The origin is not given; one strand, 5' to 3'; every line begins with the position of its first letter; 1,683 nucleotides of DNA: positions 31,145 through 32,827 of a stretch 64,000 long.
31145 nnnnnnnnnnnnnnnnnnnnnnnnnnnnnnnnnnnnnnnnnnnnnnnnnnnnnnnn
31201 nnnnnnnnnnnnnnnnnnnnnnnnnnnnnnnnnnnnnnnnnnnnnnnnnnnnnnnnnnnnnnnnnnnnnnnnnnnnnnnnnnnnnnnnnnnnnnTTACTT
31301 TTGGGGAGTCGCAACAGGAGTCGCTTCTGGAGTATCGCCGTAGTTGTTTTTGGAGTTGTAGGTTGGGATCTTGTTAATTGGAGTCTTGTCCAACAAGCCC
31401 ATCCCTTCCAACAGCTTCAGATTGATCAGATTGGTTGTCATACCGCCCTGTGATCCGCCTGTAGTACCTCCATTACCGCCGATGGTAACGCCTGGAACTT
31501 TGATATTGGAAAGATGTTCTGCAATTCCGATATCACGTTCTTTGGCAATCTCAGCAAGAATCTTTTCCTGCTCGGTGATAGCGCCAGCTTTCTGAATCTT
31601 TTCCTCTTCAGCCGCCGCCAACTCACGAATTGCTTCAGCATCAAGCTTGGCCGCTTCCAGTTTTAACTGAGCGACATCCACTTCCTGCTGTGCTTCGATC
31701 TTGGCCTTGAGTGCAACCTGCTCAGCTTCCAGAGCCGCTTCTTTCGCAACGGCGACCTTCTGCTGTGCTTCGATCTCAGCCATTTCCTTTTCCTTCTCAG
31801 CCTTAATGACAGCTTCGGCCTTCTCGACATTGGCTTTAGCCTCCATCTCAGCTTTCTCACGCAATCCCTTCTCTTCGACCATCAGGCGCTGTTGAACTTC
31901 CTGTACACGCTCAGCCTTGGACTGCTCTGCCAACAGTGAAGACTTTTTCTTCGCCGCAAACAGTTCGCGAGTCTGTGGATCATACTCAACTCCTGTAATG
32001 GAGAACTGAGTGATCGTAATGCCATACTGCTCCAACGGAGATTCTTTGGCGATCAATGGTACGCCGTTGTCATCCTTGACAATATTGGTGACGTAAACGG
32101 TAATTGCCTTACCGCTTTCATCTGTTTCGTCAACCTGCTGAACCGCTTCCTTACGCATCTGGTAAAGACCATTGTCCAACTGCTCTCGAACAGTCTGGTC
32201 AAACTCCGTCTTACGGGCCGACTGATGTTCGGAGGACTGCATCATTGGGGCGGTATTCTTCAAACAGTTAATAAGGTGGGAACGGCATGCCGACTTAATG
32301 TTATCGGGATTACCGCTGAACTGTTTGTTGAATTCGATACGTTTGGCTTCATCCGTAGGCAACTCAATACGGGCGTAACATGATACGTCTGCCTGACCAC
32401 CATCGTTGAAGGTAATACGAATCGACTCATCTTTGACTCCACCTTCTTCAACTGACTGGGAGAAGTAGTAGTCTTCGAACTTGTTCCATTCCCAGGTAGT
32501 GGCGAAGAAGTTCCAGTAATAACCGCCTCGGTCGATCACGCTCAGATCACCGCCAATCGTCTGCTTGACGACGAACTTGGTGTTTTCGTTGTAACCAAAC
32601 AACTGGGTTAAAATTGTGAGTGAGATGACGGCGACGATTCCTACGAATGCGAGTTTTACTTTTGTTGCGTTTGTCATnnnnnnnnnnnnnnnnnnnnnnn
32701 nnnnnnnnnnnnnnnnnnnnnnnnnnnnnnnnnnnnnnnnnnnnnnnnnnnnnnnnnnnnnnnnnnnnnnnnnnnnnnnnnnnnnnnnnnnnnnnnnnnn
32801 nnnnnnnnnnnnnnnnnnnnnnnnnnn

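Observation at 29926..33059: Membrane cluster: two type IV-pilin-like proteins plus an SPFH/flotillin-like protein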

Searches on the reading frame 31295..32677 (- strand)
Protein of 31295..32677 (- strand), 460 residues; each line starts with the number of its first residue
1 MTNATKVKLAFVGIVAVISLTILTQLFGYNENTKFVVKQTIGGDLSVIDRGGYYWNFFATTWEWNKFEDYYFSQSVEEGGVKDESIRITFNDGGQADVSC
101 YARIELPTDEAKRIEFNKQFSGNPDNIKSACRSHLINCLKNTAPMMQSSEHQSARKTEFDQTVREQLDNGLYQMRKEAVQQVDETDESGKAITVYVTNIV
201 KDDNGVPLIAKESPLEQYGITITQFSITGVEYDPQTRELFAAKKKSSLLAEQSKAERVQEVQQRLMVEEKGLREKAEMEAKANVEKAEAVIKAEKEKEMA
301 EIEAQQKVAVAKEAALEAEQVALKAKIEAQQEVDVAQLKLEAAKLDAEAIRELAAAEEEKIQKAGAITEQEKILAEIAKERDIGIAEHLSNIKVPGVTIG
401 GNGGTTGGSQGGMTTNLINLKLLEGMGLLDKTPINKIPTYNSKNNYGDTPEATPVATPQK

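Call 3: search_protein_families(library=pfam, proteins=[window:31295-32677:-], max_evalue=1)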
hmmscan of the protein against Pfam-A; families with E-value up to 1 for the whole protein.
window:31295-32677:- (460 aa): 1 family
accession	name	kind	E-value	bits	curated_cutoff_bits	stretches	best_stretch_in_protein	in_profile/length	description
PF01145.31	Band_7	-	5.8e-08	33.4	23.6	1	33-257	7-172/176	SPFH domain / Band 7 family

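Call 4: search_protein_families(library=ncbifam, proteins=[window:31295-32677:-], max_evalue=1)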
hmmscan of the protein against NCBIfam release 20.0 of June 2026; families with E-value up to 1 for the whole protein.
window:31295-32677:- (460 aa): 2 families
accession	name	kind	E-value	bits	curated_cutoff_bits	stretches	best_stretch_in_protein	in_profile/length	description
TIGR01381.1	E1_like_apg7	equivalog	0.0095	14.4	571.35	1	167-269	8-112/663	E1-like protein-activating enzyme Gsa7p/Apg7p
NF012221.1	MARTX_Nterm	equivalog_domain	0.24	8.4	700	1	188-364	1676-1848/1910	MARTX multifunctional-autoprocessing repeats-in-toxin holotoxin RtxA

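Call 5: search_protein_families(library=phrogs, proteins=[window:31295-32677:-], max_evalue=0.1)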
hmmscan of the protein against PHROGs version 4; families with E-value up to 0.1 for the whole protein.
window:31295-32677:- (460 aa): 2 families
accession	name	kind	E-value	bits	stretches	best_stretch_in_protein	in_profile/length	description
phrog_11908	-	unknown function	6e-60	204.2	2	1-331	1-344/430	-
phrog_200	-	other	0.0014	18.8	0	322-404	265-352/379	lipoprotein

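Call 7: search_dna_similar(query=window:31295-32677:-, collection=phages, mode=protein, max_rows=25)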
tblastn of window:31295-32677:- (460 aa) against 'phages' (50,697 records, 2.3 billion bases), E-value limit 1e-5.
Records with a match: 40; places in all: 40; records where one place covers at least 80% of the query: 0.
Best place of each record, by identity: <60% 40.
By first word of the organism name: Bacteroides 19; Vibrio 15; Aeromonas 2; Pseudomonas 2; uncultured 1; Kehishuvirus 1.
By host as written in the record: Bacteroides intestinalis DSM 108646 17; Vibrio harveyi BAA-1116 6; Vibrio parahaemolyticus ATCC 33844 3; Vibrio campbellii BB120 2; Bacteroides intestinalis APC919/174 2; Vibrio anguillarum PF4 2; - 1; Vibrio parahaemolyticus FORC023 1; and 6 more.
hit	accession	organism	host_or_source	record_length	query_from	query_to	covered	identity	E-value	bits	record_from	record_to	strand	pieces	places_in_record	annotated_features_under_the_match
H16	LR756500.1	uncultured phage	metagenomic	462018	1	271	59%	28.9%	2e-22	106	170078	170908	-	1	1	record has no annotation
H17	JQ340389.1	Vibrio phage pVp-1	Vibrio parahaemolyticus ATCC 33844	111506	1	271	59%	25.5%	2e-9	66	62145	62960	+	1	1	hypothetical protein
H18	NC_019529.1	Vibrio phage pVp-1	Vibrio parahaemolyticus ATCC 33844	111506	1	271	59%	25.5%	2e-9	66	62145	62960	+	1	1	hypothetical protein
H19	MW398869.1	Vibrio phage VPG01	Vibrio parahaemolyticus FORC023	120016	1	271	59%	25.5%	2e-9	66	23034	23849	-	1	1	hypothetical protein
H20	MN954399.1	Vibrio phage VPT02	Vibrio parahaemolyticus ATCC 33844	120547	1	271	59%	25.5%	2e-9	66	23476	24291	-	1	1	hypothetical protein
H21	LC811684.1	Vibrio phage VF16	Vibrio parahaemolyticus NBRC 12711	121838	1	271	59%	25.5%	2e-9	66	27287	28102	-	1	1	hypothetical protein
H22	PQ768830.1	Vibrio phage Pylo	Vibrio campbellii BB120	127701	1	271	59%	24.5%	3e-11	72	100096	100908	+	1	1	hypothetical protein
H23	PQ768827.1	Vibrio phage Hades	Vibrio campbellii BB120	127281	1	271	59%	24.5%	3e-11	72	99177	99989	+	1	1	hypothetical protein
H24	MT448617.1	Vibrio phage River4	Vibrio harveyi BAA-1116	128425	1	271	59%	24.5%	3e-11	72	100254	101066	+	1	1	hypothetical protein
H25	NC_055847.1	Vibrio phage River4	Vibrio harveyi BAA-1116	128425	1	271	59%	24.5%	3e-11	72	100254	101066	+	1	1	hypothetical protein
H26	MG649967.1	Vibrio phage Thalassa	Vibrio harveyi BAA-1116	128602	1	271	59%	24.2%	4e-11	72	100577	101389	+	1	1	hypothetical protein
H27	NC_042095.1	Vibrio phage Thalassa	Vibrio harveyi BAA-1116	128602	1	271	59%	24.2%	4e-11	72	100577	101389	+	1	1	hypothetical protein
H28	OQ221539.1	Bacteroides phage PhiCrAssBcn4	Bacteroides intestinalis DSM 108646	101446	3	271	58%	24.2%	1e-15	86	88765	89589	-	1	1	SPFH-domain/band7-family protein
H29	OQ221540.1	Bacteroides phage PhiCrAssBcn5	Bacteroides intestinalis DSM 108646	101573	3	271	58%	24.2%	1e-15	86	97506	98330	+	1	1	SPFH-domain/band7-family protein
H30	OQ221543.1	Bacteroides phage PhiCrAssBcn8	Bacteroides intestinalis DSM 108646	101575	3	271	58%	24.2%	1e-15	86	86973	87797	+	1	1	SPFH-domain/band7-family protein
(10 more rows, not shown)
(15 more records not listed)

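Call 10: get_annotated_region(hit=H16, flank=6000)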
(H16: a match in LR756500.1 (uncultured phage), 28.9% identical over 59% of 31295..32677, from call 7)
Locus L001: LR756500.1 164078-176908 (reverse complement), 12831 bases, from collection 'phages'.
description: uncultured phage genome assembly, chromosome: 1.
organism: uncultured phage (NCBI taxid 278008)
taxonomy: Viruses; environmental samples
host: -; source: metagenomic; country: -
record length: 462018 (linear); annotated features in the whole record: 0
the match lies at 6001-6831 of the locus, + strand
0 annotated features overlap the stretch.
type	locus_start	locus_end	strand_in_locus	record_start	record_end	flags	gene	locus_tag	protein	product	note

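Call 21: get_annotated_region(hit=H28, flank=4000)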
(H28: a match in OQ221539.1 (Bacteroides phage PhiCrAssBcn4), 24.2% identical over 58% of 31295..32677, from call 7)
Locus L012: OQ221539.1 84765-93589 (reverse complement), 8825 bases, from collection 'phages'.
description: Bacteroides phage PhiCrAssBcn4, complete genome.
organism: Bacteroides phage PhiCrAssBcn4 (NCBI taxid 3023110)
taxonomy: Viruses; Duplodnaviria; Heunggongvirae; Uroviricota; Caudoviricetes; Crassvirales; Steigviridae; Asinivirinae; Kehishuvirus
host: Bacteroides intestinalis DSM 108646; source: wastewater; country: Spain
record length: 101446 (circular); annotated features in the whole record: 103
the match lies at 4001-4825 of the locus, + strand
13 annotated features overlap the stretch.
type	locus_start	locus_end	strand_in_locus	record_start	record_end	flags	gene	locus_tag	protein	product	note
CDS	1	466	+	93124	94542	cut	-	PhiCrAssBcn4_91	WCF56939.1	TROVE domain-containing protein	-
CDS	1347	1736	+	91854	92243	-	-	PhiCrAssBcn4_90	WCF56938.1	hypothetical protein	-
CDS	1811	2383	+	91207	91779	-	-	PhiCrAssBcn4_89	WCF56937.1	endonuclease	-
CDS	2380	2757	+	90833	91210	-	-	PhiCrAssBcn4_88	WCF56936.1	hypothetical protein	-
CDS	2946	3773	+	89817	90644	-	-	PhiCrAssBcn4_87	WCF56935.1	hypothetical protein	-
CDS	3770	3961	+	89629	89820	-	-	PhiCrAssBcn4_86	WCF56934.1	hypothetical protein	-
CDS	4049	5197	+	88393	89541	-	-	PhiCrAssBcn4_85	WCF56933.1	SPFH-domain/band7-family protein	-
CDS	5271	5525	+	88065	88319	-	-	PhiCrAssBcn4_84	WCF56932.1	hypothetical protein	-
CDS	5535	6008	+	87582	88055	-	-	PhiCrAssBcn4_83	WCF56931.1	glycoside hydrolase/peptidoglycan hydrolase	-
CDS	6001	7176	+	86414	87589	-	-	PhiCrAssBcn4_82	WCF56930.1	putative HKD family nuclease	-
CDS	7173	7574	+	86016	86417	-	-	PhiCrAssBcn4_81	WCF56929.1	hypothetical protein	-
CDS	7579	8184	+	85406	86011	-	-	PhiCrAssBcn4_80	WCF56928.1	hypothetical protein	-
CDS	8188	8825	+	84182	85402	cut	-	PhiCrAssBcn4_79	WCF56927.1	replicative DNA helicase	-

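Call 22: get_annotated_region(hit=H22, flank=4000)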
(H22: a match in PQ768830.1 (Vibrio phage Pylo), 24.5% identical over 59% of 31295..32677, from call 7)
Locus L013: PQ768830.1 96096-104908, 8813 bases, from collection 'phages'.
description: Vibrio phage Pylo, complete genome.
organism: Vibrio phage Pylo (NCBI taxid 3388594)
taxonomy: Viruses
host: Vibrio campbellii BB120; source: Chesapeake Bay oyster; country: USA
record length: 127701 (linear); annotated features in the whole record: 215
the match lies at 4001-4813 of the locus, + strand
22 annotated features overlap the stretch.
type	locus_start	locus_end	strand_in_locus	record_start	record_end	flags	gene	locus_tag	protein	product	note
CDS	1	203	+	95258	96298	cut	-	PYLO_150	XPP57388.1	hypothetical protein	gp150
CDS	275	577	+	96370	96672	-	-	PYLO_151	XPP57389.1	hypothetical protein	gp151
CDS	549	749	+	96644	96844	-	-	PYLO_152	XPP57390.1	hypothetical protein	gp152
CDS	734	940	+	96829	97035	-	-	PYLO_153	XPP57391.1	hypothetical protein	gp153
CDS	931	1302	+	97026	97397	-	-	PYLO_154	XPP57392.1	hypothetical protein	gp154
CDS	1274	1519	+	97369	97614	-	-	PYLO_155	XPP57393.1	hypothetical protein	gp155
CDS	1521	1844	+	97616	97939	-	-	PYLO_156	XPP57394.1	hypothetical protein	gp156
CDS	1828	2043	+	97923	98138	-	-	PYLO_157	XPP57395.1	hypothetical protein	gp157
CDS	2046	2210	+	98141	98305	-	-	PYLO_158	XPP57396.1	hypothetical protein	gp158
CDS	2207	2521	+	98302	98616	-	-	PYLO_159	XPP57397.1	hypothetical protein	gp159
CDS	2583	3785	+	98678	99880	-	-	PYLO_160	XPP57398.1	hypothetical protein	gp160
CDS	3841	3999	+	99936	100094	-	-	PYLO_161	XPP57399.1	hypothetical protein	gp161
CDS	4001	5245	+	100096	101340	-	-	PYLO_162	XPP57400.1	hypothetical protein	gp162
CDS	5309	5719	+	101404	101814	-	-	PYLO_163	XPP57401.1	hypothetical protein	gp163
CDS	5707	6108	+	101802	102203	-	-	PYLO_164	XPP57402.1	hypothetical protein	gp164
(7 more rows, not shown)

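Call 37: search_solved_structures(query=window:31295-32677:-, max_evalue=1, show_alignments=1)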
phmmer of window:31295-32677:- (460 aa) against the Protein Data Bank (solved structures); distinct sequences matched with E-value up to 1: 7.
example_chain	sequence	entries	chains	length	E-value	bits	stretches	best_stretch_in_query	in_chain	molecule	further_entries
9hcg_8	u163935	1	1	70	0.023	17.2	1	306-352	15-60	Large ribosomal subunit protein mL40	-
8z5g_A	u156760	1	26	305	0.17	14.3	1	247-362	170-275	Protein QmcA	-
3vem_A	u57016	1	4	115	0.19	14.2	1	269-334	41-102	Helicase protein MOM1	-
11dr_A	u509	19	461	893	0.34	13.3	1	210-395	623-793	Major vault protein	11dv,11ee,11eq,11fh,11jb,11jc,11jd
6nu2_8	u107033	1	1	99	0.41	13.1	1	306-352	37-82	39S ribosomal protein L40, mitochondrial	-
9e9c_8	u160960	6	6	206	0.44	13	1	297-352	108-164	Large ribosomal subunit protein mL40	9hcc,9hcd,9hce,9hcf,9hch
7kjk_A3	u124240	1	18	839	0.57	12.6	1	285-370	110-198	Collar spike protein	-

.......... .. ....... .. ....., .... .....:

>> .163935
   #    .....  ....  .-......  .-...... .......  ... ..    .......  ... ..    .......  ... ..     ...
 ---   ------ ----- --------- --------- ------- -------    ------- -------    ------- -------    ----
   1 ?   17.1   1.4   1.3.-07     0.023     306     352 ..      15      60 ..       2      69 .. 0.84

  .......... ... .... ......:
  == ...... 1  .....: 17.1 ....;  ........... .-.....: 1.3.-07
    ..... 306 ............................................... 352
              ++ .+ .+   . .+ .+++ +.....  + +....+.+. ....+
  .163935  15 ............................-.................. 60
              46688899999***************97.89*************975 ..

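Call 41: find_homologous_proteins(query=window:31295-32677:-, max_evalue=0.00001)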
Query window:31295-32677:- (460 aa): 123 proteins with E <= 0.00001 among 8000 candidates; the best 120 are listed.
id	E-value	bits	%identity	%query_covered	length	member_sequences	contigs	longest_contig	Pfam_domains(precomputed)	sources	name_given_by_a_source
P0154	1.2e-293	991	100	100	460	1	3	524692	PF01145.32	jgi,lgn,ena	-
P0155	1.4e-184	632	65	99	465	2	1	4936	-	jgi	jgi:hypothetical protein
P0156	6.0e-184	630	67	98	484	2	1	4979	-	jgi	jgi:hypothetical protein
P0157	7.4e-183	627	68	100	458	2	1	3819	PF01145.32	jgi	jgi:regulator of protease activity HflC (stomatin/prohibitin superfamily)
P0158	1.7e-181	622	70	94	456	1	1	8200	PF01145.32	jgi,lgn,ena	-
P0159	2.5e-177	608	68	97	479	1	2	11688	PF01145.32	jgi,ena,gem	-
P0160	4.7e-175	601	69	90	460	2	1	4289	-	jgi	jgi:hypothetical protein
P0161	1.2e-169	583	63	100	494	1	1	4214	PF01145.32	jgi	jgi:regulator of protease activity HflC (stomatin/prohibitin superfamily)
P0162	2.6e-161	556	63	100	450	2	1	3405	PF01145.32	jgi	jgi:regulator of protease activity HflC (stomatin/prohibitin superfamily)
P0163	4.6e-156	538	63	93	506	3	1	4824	PF01145.32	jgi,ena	-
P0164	1.0e-155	537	61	92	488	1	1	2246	-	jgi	jgi:regulator of protease activity HflC (stomatin/prohibitin superfamily)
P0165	1.3e-154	534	60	94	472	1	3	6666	-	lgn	-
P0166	2.9e-147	509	58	93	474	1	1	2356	-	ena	-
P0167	1.8e-146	507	59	93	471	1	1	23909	-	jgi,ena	-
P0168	3.9e-135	469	69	75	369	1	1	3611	-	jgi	jgi:hypothetical protein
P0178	6.5e-122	426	51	92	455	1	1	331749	PF01145.32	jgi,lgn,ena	-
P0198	1.2e-110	389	48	93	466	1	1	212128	PF01145.32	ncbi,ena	-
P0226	9.8e-99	349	46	92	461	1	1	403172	-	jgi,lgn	jgi:hypothetical protein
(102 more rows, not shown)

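Call 42: find_encoding_contigs(protein=P0178, flank=5000, max_places=1)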
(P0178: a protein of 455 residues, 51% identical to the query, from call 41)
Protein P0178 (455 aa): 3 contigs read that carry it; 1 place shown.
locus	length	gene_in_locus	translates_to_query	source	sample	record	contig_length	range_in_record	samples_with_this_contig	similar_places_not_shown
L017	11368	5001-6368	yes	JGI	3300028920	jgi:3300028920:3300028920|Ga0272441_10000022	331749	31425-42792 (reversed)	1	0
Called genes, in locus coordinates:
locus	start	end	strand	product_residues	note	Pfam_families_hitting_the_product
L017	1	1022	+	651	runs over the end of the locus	PF22745:Nlig-Ia, PF01653:DNA_ligase_aden, PF03120:OB_DNA_ligase, PF14520:HHH_5 (faint), PF12826:HHH_2, PF00533:BRCT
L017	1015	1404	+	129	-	-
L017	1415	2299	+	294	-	PF01156:IU_nuc_hydro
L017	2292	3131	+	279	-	PF04446:Thg1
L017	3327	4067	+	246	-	-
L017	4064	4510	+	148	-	-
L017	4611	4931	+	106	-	-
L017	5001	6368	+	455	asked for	PF01145:Band_7 (weak)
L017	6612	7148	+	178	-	-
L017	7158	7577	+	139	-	-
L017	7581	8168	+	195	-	-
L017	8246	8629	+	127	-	-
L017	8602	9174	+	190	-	-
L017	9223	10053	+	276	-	PF04542:Sigma70_r2 (weak), PF04539:Sigma70_r3, PF04545:Sigma70_r4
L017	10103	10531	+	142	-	-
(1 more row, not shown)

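Call 43: find_encoding_contigs(protein=P0226, flank=5000, max_places=1)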
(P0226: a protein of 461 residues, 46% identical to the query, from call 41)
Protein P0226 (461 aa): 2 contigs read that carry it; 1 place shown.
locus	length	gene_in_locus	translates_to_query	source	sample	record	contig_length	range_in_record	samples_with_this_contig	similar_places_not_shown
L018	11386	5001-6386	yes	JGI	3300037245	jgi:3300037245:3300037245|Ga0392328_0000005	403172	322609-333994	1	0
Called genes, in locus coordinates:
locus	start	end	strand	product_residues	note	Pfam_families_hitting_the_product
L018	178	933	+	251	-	-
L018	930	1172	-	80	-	-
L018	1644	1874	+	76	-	-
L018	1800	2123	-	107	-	-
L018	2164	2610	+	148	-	-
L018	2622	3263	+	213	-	-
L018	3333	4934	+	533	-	PF05406:WGR, PF00644:PARP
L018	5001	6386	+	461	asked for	-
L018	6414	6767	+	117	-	-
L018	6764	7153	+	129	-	-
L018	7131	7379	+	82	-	-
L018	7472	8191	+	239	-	-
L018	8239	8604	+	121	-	-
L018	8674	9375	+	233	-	-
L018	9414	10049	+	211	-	PF02463:SMC_N (faint), PF13175:AAA_15 (weak), PF13476:AAA_23 (weak), PF13304:AAA_21 (faint)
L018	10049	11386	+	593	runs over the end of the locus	PF00795:CN_hydrolase, PF02540:NAD_synthase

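Call 44: find_encoding_contigs(protein=P0198, flank=5000, max_places=1)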
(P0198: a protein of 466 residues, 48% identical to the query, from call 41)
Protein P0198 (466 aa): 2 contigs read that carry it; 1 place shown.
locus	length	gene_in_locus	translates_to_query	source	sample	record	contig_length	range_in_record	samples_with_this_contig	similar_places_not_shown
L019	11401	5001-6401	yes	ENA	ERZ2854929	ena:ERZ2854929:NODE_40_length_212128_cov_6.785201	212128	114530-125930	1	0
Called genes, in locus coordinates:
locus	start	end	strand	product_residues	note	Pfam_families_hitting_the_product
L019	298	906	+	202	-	PF13521:AAA_28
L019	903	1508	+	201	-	-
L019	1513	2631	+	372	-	PF00478:IMPDH, PF03060:NMO (faint), PF01180:DHO_dh (faint), PF01645:Glu_synthase (weak), PF01070:FMN_dh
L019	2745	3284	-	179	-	-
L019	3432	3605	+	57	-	-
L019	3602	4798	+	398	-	PF01171:ATP_bind_3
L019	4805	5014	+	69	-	-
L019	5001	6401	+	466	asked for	PF01145:Band_7 (weak)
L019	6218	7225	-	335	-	-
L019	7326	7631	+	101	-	-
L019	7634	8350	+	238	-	-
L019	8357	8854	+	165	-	-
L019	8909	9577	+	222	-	PF04012:PspA_IM30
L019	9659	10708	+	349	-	PF00497:SBP_bac_3, PF10613:Lig_chan-Glu_bd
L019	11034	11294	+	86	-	-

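Call 60: search_solved_structures(query=A4, max_evalue=0.01)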
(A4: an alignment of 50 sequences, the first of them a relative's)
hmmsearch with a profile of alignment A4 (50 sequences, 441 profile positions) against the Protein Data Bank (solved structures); distinct sequences matched with E-value up to 0.01: 0.

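Call 61: search_protein_families(library=padloc, proteins=[window:31295-32677:-], max_evalue=0.01)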
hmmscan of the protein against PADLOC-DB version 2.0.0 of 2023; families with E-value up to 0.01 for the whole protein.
window:31295-32677:- (460 aa): 0 families

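Call 68: predict_structure(alignment_id=A4)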
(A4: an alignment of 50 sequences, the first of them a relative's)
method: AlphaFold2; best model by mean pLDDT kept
length: 460 residues; sequences in the alignment: 50
mean_pLDDT: 79.1   pTM: 0.56
mean pLDDT of the five models: 79.1, 78.0, 77.4, 77.2, 76.2
residues with pLDDT >= 90: 173; 70-90: 173; 50-70: 56; < 50: 58
segments of 3 or more residues with pLDDT < 50: 316-320, 322-324, 365-367, 395-411, 432-449, 451-454, 456-460
pLDDT, mean of each block of 10 residues (from residue 1): 87 93 90 95 93 92 95 85 91 91 96 95 94 96 82 78 95 93 84 89 96 94 93 89 86 88 89 85 79 73 62 49 53 70 75 72 59 78 78 51 39 63 65 47 44 47
secondary structure, 60 per line:
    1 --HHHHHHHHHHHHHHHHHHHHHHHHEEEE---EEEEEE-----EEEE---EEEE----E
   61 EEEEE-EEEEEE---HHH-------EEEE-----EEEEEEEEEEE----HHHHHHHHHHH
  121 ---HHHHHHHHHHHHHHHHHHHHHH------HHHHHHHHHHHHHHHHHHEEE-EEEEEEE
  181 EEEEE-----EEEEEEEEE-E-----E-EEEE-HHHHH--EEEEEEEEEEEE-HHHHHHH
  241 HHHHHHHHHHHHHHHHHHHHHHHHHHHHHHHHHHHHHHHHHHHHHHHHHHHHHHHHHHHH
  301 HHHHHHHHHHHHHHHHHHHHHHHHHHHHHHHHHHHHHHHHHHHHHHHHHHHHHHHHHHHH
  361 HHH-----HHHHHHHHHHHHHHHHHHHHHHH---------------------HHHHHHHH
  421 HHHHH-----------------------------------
elements in order: H3-26 E27-30 E34-39 E45-48 E52-55 E60-65 E67-72 E86-89 E95-105 H110-120 H124-145 H152-169 E170-172 E174-185 E191-199 E209-212 H214-218 E221-232 H234-363 H369-391 H413-425
